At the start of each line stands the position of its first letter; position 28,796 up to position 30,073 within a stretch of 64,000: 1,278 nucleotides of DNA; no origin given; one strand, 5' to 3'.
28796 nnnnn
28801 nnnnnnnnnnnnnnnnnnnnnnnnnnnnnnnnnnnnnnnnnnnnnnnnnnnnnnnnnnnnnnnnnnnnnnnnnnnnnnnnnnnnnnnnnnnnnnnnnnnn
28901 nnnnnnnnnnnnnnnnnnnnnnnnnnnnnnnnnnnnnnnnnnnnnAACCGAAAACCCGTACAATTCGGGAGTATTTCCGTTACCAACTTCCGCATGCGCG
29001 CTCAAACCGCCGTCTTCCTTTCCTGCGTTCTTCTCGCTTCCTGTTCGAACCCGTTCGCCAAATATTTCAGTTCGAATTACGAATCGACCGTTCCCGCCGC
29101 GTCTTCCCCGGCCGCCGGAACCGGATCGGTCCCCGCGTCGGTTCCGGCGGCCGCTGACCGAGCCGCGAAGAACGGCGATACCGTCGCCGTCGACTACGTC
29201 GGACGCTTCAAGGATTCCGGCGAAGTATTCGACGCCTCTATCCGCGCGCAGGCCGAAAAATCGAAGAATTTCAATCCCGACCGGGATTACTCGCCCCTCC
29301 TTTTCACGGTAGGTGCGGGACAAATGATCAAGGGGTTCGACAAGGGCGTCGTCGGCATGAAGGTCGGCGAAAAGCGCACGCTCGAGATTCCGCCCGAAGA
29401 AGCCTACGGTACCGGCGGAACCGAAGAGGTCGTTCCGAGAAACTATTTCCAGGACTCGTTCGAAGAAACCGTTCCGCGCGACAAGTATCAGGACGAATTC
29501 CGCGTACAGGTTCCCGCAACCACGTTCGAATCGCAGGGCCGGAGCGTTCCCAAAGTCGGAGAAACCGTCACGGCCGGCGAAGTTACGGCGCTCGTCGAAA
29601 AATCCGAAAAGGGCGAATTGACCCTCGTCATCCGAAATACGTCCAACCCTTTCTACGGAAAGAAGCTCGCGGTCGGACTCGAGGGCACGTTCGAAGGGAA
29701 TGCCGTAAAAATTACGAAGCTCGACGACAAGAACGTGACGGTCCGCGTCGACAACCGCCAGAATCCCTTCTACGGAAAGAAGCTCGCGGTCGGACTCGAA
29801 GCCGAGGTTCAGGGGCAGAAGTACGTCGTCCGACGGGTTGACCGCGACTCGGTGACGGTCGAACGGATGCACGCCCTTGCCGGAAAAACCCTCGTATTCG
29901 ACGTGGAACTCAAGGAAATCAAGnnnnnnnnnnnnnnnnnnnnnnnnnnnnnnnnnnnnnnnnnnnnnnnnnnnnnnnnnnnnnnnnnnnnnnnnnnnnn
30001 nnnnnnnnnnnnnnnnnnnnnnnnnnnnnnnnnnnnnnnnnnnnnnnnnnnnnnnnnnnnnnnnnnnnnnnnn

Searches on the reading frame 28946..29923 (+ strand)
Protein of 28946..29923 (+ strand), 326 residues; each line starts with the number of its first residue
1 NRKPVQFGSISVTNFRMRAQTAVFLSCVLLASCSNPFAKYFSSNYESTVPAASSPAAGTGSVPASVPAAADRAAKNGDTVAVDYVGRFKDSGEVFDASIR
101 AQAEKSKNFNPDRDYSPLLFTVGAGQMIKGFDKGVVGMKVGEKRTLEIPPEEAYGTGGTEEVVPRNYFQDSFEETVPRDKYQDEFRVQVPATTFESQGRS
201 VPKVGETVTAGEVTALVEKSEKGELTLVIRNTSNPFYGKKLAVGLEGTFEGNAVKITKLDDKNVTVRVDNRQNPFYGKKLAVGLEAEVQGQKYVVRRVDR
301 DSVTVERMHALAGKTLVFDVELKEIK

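Call 21: search_protein_families(library=pfam, max_evalue=0.0001, proteins=[window:28946-29923:+])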
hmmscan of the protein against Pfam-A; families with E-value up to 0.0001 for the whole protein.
window:28946-29923:+ (326 aa): 1 family
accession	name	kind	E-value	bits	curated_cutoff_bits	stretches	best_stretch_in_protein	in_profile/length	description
PF00254.34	FKBP_C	-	1e-23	83.9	21.1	1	72-166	3-84/94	FKBP-type peptidyl-prolyl cis-trans isomerase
